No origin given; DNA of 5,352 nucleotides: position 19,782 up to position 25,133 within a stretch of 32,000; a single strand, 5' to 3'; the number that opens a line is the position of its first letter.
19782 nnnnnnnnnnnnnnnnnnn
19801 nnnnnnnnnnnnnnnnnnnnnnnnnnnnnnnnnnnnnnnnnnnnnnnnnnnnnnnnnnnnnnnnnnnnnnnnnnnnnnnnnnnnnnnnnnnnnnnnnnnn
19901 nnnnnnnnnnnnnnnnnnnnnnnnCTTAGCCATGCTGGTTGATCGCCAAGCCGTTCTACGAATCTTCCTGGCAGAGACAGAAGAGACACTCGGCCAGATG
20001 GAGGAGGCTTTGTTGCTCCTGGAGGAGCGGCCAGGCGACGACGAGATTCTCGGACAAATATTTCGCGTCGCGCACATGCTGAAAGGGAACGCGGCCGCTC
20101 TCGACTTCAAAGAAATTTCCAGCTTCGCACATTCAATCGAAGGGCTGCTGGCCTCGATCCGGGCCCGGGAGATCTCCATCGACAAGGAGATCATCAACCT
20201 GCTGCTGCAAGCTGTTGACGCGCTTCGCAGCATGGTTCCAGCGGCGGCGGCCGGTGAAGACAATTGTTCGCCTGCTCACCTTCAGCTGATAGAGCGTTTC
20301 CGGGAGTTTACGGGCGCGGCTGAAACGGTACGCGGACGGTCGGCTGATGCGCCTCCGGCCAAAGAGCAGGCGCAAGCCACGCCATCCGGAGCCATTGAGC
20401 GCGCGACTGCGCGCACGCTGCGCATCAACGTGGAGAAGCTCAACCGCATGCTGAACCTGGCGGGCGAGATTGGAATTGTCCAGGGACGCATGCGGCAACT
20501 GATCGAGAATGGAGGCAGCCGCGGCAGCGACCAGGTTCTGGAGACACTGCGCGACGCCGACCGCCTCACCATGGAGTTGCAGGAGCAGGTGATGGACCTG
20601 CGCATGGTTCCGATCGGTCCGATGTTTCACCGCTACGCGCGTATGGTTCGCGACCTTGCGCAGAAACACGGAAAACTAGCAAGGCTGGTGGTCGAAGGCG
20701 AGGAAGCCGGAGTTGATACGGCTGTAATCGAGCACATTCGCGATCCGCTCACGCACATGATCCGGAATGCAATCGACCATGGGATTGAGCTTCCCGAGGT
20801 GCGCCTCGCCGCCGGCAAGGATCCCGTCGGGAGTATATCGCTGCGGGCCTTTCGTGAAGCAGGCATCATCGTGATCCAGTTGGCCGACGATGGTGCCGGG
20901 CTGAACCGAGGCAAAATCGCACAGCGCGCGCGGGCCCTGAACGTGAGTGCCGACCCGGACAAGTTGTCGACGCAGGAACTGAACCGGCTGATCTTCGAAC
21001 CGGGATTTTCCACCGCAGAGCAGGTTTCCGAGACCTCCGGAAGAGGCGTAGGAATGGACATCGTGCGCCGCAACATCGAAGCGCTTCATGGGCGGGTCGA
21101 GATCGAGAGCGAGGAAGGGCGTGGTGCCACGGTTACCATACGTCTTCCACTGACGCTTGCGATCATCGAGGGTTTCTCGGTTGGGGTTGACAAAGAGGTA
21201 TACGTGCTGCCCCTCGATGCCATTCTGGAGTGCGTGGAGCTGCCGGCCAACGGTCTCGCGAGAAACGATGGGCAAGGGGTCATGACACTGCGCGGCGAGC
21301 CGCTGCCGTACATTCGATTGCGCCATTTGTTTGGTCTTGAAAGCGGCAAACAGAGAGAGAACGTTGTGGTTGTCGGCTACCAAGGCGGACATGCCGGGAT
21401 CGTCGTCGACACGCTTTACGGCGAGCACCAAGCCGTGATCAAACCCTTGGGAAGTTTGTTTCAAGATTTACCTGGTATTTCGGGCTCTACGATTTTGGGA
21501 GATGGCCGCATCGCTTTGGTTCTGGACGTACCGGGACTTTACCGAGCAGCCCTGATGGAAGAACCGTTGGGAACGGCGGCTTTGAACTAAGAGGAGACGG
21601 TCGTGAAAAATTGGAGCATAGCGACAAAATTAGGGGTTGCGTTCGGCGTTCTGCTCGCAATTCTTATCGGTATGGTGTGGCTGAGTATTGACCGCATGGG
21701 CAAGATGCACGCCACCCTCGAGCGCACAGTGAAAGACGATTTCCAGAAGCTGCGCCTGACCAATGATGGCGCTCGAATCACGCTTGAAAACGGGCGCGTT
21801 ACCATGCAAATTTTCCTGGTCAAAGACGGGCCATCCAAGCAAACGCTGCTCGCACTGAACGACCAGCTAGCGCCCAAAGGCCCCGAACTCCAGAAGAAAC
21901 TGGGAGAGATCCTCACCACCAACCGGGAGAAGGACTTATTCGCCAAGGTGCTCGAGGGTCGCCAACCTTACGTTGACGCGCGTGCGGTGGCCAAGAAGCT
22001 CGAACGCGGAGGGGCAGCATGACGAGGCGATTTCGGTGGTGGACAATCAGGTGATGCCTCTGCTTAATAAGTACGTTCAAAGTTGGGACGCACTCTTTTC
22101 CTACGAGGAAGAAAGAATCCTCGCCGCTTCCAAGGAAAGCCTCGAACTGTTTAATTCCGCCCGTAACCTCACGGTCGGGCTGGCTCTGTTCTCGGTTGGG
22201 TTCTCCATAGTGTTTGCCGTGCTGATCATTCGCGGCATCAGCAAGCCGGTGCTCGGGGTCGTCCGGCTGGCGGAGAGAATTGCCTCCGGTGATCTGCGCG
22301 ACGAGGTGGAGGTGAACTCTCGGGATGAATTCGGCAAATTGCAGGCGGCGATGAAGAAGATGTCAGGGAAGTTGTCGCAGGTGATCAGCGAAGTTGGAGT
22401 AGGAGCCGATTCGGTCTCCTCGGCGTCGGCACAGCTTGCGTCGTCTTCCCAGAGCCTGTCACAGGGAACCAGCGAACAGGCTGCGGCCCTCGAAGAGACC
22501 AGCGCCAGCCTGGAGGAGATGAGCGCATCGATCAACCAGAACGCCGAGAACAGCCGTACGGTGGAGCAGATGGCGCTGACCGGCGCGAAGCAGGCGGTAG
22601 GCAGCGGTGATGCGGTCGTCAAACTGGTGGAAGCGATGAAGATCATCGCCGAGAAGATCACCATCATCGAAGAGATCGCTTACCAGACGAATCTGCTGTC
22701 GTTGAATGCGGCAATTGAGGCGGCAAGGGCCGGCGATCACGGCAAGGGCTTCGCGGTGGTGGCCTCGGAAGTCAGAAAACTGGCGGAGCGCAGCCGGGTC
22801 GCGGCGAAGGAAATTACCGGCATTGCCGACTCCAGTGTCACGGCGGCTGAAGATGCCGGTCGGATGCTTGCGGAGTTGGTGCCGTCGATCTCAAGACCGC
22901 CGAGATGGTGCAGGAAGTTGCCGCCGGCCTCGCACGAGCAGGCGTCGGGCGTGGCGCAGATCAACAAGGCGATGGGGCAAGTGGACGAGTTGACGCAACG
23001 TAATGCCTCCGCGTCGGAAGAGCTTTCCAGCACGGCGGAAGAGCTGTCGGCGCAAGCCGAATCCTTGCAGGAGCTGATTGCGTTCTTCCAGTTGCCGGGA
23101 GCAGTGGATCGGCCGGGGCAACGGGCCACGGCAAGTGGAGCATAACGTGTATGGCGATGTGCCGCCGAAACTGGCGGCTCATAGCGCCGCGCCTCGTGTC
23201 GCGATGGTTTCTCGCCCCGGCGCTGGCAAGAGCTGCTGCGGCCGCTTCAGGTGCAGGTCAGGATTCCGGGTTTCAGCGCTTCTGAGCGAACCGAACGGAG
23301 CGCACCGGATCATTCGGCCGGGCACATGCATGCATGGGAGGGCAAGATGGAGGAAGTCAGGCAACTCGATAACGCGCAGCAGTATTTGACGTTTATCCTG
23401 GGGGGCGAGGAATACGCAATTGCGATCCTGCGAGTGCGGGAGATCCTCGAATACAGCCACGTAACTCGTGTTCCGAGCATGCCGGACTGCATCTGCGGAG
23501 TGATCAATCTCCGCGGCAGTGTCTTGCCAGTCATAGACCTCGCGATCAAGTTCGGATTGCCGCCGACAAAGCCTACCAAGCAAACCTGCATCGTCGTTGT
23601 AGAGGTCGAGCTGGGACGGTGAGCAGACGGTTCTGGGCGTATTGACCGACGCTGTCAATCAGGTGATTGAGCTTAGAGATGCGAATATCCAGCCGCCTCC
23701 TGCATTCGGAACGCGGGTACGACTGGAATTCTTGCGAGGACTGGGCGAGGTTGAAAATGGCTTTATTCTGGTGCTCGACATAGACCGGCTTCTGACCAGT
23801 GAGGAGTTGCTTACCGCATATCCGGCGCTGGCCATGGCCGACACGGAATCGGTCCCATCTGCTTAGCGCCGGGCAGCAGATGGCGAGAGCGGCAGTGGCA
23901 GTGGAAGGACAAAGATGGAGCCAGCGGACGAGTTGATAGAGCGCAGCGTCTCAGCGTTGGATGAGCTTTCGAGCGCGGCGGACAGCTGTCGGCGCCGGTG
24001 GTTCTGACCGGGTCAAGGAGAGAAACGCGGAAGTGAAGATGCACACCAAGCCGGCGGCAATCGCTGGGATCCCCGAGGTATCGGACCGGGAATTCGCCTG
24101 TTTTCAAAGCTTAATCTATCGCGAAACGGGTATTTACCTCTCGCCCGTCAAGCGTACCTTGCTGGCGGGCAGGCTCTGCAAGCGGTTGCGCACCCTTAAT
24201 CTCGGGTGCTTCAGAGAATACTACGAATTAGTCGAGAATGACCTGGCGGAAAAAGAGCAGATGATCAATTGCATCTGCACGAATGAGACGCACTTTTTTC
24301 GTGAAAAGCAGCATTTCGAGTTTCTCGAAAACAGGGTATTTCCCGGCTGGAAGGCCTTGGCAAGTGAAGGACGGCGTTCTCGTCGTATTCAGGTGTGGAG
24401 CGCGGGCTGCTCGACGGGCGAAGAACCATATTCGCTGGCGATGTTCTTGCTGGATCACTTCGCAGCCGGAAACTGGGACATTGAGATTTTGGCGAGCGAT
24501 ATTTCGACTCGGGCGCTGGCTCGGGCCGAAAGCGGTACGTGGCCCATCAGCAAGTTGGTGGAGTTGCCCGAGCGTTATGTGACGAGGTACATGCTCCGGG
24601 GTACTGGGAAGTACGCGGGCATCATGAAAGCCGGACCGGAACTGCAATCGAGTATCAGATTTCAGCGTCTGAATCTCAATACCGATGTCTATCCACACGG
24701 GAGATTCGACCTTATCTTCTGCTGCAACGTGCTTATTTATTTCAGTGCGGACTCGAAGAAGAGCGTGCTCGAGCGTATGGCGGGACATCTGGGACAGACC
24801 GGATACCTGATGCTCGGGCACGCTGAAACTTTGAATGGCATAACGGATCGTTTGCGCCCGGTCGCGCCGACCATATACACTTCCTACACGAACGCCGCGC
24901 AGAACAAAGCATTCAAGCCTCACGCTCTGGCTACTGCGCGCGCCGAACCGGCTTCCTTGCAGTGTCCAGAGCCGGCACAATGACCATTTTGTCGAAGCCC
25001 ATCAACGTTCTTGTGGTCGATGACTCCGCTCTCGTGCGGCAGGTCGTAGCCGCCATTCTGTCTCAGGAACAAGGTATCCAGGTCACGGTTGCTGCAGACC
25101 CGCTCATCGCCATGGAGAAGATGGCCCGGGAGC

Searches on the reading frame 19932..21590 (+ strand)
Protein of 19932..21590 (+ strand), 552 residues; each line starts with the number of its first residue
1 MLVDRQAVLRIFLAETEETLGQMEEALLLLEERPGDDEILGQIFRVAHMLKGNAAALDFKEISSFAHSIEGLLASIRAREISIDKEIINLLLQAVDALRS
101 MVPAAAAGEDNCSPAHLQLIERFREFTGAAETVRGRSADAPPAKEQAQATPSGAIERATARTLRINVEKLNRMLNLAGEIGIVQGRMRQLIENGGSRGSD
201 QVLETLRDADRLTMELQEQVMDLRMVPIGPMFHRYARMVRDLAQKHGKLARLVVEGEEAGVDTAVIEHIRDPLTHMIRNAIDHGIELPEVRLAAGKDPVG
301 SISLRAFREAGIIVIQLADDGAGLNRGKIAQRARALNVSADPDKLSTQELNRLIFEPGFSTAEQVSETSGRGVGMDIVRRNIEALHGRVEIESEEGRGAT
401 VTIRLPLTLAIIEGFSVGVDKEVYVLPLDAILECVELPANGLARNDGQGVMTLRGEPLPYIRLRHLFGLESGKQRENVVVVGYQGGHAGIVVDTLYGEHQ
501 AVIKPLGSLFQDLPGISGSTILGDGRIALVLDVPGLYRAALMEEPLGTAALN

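Call 6: search_protein_families(library=pfam, proteins=[window:19932-21590:+], max_evalue=0.001)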
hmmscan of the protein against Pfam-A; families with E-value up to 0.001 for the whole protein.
window:19932-21590:+ (552 aa): 4 families
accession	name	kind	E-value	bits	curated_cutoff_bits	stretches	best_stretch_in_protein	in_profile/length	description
PF01584.24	CheW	-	5.1e-29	101.1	23.5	1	414-538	2-135/138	CheW-like domain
PF02518.31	HATPase_c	-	1.7e-18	67.5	26.4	1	271-408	4-110/111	Histidine kinase-, DNA gyrase B-, and HSP90-like ATPase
PF01627.28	Hpt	-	3.7e-15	56.4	24.6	1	8-100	2-83/84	Hpt domain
PF02895.20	H-kinase_dim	-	1.1e-11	45.4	23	1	161-222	2-67/68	Signal transducing histidine kinase, homodimeric domain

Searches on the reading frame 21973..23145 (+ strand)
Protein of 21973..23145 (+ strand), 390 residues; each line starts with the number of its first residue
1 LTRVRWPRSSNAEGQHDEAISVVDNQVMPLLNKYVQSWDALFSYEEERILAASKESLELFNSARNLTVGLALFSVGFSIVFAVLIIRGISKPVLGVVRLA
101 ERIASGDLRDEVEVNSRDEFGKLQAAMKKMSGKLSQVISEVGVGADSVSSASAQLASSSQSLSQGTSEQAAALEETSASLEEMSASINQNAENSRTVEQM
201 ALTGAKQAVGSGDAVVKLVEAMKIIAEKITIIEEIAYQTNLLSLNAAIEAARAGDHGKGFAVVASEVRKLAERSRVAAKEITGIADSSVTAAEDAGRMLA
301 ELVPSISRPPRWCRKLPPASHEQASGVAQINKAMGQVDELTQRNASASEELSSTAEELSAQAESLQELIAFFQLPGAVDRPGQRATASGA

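Call 47: search_protein_families(library=pfam, proteins=[window:21973-23145:+], max_evalue=0.001)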
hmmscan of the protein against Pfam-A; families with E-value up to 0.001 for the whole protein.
window:21973-23145:+ (390 aa): 2 families
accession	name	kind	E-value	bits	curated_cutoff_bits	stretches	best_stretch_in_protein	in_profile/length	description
PF00015.26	MCPsignal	-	1.8e-33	116.3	34.6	1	194-364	4-167/172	Methyl-accepting chemotaxis protein (MCP) signalling domain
PF00672.30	HAMP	-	1.4e-11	45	25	1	84-135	1-52/53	HAMP domain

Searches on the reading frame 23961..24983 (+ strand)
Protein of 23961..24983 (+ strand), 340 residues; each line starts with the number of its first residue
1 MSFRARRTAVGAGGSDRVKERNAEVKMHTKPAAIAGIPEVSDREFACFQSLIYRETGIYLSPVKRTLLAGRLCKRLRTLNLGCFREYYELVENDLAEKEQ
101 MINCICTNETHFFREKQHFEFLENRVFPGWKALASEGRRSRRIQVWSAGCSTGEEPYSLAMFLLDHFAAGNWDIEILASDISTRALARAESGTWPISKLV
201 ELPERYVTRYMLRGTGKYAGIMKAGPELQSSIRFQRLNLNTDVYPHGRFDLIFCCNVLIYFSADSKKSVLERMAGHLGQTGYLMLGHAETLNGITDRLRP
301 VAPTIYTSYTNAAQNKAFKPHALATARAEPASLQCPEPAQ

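Call 47: search_protein_families(library=pfam, proteins=[window:23961-24983:+], max_evalue=0.001)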
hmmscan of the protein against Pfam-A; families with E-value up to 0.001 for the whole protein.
window:23961-24983:+ (340 aa): 4 families
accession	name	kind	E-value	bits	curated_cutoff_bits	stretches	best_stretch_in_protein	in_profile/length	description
PF01739.24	CheR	-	3.4e-56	190.2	27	1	108-302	1-190/195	CheR methyltransferase, SAM binding domain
PF03705.20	CheR_N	-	1.3e-14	54.1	27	1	44-94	2-52/53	CheR methyltransferase, all-alpha domain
PF08242.18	Methyltransf_12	-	1.3e-05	26.3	30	0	242-283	61-98/98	Methyltransferase domain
PF13649.12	Methyltransf_25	-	8.6e-05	23.6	27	0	231-281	47-97/97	Methyltransferase domain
